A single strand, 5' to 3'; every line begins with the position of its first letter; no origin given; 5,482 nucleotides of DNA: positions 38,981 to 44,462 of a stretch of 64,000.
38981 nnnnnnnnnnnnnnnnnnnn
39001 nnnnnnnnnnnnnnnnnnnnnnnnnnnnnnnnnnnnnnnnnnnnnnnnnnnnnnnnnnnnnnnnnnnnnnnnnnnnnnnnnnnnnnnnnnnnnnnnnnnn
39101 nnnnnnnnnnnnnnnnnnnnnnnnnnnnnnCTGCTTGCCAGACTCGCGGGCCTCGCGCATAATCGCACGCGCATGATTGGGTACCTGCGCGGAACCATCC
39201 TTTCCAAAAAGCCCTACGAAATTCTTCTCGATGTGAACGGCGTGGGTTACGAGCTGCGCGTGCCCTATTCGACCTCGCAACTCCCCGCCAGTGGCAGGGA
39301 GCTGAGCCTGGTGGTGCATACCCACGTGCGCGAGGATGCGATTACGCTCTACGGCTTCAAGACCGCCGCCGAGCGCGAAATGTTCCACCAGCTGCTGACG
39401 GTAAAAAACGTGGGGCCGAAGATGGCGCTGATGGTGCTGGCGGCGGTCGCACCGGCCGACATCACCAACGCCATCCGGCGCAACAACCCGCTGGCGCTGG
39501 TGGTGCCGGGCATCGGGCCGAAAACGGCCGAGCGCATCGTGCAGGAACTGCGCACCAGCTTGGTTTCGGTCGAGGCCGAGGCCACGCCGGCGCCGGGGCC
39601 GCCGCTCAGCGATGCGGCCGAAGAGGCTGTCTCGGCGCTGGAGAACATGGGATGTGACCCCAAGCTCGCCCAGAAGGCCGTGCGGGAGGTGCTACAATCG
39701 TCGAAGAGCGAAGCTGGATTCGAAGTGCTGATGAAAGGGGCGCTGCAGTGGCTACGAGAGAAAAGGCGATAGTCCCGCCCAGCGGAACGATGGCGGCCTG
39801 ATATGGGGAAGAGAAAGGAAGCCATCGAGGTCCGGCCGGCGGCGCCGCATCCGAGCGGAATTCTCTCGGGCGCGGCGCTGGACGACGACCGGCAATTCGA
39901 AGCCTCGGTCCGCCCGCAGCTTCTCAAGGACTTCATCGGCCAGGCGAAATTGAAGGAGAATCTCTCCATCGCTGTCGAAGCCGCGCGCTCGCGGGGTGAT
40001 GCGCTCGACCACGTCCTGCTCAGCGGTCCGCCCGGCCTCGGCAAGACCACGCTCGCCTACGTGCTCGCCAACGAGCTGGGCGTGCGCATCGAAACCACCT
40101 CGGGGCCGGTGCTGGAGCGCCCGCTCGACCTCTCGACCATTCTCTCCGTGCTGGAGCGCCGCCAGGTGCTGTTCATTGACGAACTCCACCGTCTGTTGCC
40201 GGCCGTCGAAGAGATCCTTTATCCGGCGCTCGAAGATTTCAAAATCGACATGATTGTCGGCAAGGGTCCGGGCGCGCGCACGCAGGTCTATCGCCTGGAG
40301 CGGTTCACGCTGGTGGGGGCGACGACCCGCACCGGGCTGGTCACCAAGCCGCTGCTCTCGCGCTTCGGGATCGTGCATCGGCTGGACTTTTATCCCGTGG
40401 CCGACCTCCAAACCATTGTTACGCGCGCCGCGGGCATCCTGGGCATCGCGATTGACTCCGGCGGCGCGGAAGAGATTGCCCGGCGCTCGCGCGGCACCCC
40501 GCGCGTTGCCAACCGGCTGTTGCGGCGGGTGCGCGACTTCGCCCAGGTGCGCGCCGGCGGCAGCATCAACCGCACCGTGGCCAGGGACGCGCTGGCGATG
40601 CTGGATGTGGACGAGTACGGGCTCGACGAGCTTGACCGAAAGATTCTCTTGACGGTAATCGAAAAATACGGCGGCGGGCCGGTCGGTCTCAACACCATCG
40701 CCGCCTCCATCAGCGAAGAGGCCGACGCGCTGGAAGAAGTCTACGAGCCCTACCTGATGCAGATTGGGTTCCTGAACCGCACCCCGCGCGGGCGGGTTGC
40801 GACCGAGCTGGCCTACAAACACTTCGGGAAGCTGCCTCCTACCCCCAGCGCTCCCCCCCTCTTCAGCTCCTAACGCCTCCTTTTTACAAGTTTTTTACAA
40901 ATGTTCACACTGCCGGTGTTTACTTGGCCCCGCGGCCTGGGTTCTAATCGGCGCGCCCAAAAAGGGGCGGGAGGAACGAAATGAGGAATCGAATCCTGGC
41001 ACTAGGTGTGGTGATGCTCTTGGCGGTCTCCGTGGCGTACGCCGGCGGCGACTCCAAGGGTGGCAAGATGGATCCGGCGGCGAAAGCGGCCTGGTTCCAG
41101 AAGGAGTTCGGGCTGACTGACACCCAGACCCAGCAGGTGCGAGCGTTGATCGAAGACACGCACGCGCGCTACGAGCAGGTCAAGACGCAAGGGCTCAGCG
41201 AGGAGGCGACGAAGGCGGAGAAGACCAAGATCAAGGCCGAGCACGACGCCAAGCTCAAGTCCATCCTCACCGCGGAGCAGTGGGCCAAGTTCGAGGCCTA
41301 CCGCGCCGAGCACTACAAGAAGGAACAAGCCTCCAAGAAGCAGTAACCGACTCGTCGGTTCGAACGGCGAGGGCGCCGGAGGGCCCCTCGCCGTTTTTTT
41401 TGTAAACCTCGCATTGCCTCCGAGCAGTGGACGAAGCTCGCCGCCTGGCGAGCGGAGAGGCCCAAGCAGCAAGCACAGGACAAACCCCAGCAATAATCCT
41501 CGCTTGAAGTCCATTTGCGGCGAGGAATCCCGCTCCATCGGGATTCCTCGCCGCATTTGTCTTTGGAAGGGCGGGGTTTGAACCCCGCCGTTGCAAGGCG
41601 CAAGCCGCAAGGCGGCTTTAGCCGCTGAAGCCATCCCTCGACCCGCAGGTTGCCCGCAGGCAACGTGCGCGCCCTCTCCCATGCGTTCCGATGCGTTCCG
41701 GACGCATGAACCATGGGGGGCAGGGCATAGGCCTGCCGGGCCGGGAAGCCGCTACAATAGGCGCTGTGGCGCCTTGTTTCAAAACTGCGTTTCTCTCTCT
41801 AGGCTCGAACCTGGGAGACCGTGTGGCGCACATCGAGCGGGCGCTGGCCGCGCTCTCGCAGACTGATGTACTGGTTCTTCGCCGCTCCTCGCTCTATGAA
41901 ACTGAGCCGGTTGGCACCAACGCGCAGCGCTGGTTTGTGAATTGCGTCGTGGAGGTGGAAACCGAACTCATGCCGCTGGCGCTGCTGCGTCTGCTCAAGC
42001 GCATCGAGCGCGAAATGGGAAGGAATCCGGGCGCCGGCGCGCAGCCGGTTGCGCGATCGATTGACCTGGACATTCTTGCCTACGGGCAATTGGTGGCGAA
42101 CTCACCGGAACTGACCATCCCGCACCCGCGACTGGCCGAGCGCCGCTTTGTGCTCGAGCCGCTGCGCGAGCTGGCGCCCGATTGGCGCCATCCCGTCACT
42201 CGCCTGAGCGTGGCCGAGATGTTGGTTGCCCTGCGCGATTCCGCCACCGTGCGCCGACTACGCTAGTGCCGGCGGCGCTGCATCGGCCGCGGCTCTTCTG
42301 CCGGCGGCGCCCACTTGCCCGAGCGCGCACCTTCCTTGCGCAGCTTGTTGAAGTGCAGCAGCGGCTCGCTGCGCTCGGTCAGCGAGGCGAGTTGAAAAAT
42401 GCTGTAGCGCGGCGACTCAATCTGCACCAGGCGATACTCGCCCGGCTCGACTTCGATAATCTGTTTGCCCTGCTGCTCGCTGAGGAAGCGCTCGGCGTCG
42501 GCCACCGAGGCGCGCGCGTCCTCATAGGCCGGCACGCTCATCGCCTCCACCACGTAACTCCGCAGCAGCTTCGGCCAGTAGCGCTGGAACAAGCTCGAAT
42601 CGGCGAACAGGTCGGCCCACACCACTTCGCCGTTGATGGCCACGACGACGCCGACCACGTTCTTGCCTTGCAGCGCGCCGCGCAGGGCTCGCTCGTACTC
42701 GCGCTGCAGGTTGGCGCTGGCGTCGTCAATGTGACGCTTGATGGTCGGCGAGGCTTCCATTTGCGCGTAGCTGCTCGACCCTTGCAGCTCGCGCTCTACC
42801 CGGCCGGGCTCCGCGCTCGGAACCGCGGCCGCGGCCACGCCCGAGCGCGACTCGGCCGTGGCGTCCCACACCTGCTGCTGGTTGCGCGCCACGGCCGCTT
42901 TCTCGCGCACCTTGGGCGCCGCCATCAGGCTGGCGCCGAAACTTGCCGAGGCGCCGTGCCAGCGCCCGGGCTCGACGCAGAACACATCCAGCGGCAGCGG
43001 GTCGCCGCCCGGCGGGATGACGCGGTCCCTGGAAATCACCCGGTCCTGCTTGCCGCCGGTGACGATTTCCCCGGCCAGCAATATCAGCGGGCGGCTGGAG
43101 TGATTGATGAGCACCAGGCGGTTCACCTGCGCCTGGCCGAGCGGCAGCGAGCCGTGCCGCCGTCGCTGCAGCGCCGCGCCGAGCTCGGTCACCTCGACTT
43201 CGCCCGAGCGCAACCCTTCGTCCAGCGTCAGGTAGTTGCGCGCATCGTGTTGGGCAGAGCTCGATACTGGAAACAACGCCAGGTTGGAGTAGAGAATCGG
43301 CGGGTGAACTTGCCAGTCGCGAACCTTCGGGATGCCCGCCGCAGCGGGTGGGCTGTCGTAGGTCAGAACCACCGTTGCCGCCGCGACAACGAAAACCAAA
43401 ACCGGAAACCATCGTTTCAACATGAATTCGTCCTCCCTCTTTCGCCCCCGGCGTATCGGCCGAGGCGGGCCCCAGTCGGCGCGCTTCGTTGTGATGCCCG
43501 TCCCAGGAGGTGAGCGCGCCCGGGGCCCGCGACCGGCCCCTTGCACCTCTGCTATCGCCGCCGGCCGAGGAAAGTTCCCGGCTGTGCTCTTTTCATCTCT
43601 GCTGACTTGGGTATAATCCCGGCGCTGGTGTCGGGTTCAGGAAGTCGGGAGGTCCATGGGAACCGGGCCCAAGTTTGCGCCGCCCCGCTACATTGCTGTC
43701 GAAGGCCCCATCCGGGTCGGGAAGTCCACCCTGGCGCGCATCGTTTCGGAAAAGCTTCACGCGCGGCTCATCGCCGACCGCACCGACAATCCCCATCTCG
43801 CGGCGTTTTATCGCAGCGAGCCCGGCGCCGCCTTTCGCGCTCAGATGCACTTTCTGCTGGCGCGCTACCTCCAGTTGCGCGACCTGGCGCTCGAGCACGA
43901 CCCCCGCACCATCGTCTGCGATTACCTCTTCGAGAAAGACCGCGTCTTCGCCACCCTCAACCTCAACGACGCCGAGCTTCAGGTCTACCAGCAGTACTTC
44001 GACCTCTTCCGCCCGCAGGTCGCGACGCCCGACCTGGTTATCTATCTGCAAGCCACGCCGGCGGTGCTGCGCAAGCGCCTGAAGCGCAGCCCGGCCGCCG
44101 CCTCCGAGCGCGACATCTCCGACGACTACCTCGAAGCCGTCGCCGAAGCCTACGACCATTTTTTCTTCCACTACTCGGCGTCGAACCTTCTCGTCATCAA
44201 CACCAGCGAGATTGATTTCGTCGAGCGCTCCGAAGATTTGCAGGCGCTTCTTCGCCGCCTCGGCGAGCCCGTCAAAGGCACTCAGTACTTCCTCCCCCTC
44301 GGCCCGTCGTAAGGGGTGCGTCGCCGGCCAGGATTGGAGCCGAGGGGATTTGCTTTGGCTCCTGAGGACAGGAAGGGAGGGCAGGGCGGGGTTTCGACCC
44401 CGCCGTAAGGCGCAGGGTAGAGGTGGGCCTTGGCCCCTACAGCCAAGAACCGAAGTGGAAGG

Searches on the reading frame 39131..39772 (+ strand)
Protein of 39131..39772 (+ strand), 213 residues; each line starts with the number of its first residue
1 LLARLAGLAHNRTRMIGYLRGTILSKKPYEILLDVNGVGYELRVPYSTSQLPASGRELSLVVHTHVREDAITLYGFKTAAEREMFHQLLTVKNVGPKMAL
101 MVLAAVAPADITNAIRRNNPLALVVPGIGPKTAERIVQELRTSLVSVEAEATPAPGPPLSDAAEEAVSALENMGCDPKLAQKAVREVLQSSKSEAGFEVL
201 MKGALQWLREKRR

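Call 44: search_protein_families(library=pfam, proteins=[window:39131-39772:+], max_evalue=0.0001)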
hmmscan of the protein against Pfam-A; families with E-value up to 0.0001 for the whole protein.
window:39131-39772:+ (213 aa): 4 families
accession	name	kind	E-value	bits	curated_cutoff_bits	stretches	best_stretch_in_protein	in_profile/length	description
PF01330.27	RuvA_N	-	1.1e-21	77.1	23.6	1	15-75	1-61/61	RuvA N terminal domain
PF14520.12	HHH_5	-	4.6e-12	46.7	27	1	85-141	1-56/57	Helix-hairpin-helix domain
PF00633.29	HHH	-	2e-07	31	24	0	125-137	16-28/30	Helix-hairpin-helix motif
PF07499.19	RuvA_C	-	1.8e-06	28.8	24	1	161-208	1-46/47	RuvA, C-terminal domain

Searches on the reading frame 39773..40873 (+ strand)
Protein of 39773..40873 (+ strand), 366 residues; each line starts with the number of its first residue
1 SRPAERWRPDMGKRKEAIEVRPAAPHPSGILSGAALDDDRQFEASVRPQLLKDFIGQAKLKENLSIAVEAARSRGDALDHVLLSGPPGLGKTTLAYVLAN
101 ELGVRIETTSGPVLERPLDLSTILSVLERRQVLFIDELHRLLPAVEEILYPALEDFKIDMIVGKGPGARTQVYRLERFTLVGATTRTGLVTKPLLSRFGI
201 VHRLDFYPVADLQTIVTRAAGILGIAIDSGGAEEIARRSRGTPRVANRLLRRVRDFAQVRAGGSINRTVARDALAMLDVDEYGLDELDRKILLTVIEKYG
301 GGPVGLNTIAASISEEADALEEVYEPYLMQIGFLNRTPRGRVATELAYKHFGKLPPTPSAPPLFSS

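Call 44: search_protein_families(library=pfam, proteins=[window:39773-40873:+], max_evalue=0.0001)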
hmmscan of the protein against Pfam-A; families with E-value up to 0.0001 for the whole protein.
window:39773-40873:+ (366 aa): 9 families
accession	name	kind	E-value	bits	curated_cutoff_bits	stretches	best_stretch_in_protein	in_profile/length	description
PF05496.18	RuvB_N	-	8.2e-71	237.3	27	1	46-204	1-159/159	Holliday junction DNA helicase RuvB P-loop domain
PF17864.7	AAA_lid_4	-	3.9e-31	107.1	27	1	207-280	1-74/74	RuvB AAA lid domain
PF05491.19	RuvB_C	-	3.2e-24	85.1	24.7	1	281-351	1-71/72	RuvB C-terminal winged helix domain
PF00004.35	AAA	-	1.4e-18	68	21.2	1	81-202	1-127/131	ATPase family associated with various cellular activities (AAA)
PF07728.20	AAA_5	-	1.1e-07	32.3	22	1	80-198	1-139/139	AAA domain (dynein-related subfamily)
PF20720.3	nSTAND3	-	1.9e-05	24.8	27.2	1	76-136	15-72/155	Novel STAND NTPase 3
PF13191.12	AAA_16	-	3.5e-05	24.8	32.6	0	55-105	3-51/167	AAA ATPase domain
PF06068.19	TIP49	-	4.4e-05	23.3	23.8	0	52-107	24-79/347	TIP49 P-loop domain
PF01078.27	Mg_chelatase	-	4.5e-05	23.4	20.3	0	51-99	2-43/207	Magnesium chelatase, subunit ChlI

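Call 54: find_homologous_proteins(query=window:39803-40873:+, max_evalue=1e-50)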
Query window:39803-40873:+ (356 aa): 8000 proteins with E <= 1e-50 among 8000 candidates; the best 120 are listed.
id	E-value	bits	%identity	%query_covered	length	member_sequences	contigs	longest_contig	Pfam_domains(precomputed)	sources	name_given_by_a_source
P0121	5.8e-214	728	95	100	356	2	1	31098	PF05491.20,PF17864.8,PF00004.36,PF05496.19,PF07728.21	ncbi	-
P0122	4.0e-213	725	95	100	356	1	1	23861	PF05491.20,PF17864.8,PF00004.36,PF05496.19,PF07728.21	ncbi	-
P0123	1.2e-210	717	94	100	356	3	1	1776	PF06068.20,PF05491.20,PF17864.8,PF00004.36,PF05496.19,PF07728.21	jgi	jgi:Holliday junction DNA helicase RuvB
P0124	1.7e-207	707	92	100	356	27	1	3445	PF06068.20,PF05491.20,PF17864.8,PF00004.36,PF05496.19,PF07728.21,PF01078.28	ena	-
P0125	4.0e-189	646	84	100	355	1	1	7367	PF06068.20,PF05491.20,PF17864.8,PF00004.36,PF05496.19,PF07728.21,PF01078.28,PF13191.13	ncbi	-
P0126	8.6e-189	645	83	100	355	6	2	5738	PF05491.20,PF17864.8,PF00004.36,PF05496.19,PF07728.21,PF13191.13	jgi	jgi:Holliday junction DNA helicase RuvB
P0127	2.5e-188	644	83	100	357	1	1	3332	PF05491.20,PF17864.8,PF00004.36,PF05496.19,PF07728.21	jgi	jgi:Holliday junction DNA helicase RuvB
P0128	1.9e-187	641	85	100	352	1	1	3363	PF05491.20,PF17864.8,PF00004.36,PF05496.19,PF07728.21,PF01078.28,PF20720.4,PF13191.13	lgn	-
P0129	2.3e-187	640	83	100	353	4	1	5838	PF05491.20,PF17864.8,PF00004.36,PF05496.19,PF07728.21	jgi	jgi:Holliday junction DNA helicase RuvB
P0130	3.7e-187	640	84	100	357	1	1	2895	PF05491.20,PF17864.8,PF00004.36,PF05496.19,PF07728.21,PF01078.28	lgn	-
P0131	7.9e-187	639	84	99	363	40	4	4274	PF05491.20,PF17864.8,PF00004.36,PF05496.19,PF07728.21,PF01078.28,PF20720.4,PF13191.13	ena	-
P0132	1.3e-185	635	83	100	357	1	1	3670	PF05491.20,PF17864.8,PF00004.36,PF05496.19,PF07728.21,PF13191.13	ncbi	ncbi:MAG: Holliday junction branch migration DNA helicase RuvB [Candidatus Acidiferrales bacterium]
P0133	6.8e-185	632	83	100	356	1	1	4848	PF05491.20,PF17864.8,PF00004.36,PF05496.19,PF07728.21,PF01078.28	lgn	-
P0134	1.5e-184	631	83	100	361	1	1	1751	PF05491.20,PF17864.8,PF00004.36,PF05496.19,PF07728.21,PF01078.28,PF20720.4,PF13191.13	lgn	-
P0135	2.7e-184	630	82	100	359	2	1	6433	PF05491.20,PF17864.8,PF00004.36,PF05496.19,PF07728.21,PF01078.28,PF13191.13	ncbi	-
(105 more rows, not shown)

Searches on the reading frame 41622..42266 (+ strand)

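Call 48: search_protein_families(library=pfam, proteins=[window:41622-42266:+], max_evalue=0.0001)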
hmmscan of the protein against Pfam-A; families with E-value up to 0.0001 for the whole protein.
window:41622-42266:+ (214 aa): 1 family
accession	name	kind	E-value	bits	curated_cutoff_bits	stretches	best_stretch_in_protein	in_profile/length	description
PF01288.25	HPPK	-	3.9e-38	130.9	25.7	1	57-186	1-116/116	7,8-dihydro-6-hydroxymethylpterin-pyrophosphokinase (HPPK)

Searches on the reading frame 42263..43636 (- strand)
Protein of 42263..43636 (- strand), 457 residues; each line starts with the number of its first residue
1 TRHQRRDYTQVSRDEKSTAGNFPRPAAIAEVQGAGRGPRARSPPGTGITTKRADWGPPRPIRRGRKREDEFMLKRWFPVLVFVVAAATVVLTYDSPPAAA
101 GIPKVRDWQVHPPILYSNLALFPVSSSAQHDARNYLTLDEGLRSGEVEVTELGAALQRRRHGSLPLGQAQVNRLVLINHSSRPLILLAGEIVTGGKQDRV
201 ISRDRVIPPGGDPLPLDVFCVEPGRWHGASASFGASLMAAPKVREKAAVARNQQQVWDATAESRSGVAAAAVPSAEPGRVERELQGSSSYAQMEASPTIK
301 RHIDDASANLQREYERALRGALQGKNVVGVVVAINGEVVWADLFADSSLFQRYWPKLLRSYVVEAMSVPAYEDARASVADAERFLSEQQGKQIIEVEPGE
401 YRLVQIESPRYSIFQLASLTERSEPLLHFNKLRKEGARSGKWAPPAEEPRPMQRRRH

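Call 48: search_protein_families(library=pfam, proteins=[window:42263-43636:-], max_evalue=0.0001)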
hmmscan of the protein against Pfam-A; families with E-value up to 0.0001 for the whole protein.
window:42263-43636:- (457 aa): 1 family
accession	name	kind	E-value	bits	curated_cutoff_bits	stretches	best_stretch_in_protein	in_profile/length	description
PF20208.3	ARPP-1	-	2.9e-60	204.6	27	1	109-410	3-279/297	ARG and Rhodanese-Phosphatase-superfamily-associated Protein domain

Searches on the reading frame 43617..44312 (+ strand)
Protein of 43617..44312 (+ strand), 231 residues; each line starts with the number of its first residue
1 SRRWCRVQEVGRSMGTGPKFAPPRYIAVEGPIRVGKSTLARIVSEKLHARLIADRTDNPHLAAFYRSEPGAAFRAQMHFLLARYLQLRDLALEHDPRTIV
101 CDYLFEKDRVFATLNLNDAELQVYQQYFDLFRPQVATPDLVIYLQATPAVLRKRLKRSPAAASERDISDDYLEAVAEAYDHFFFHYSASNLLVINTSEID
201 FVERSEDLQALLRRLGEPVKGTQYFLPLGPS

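Call 48: search_protein_families(library=pfam, proteins=[window:43617-44312:+], max_evalue=0.0001)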
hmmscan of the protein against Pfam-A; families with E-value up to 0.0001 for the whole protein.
window:43617-44312:+ (231 aa): 3 families
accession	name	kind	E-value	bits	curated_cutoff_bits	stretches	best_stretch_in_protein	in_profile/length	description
PF01712.25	dNK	-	2.2e-26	93.3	27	1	26-214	1-197/203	Deoxynucleoside kinase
PF13238.12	AAA_18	-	1.1e-06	29.5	29.4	1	26-163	1-116/128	AAA domain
PF02223.23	Thymidylate_kin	-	5.7e-06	26.6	27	1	28-196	1-174/185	Thymidylate kinase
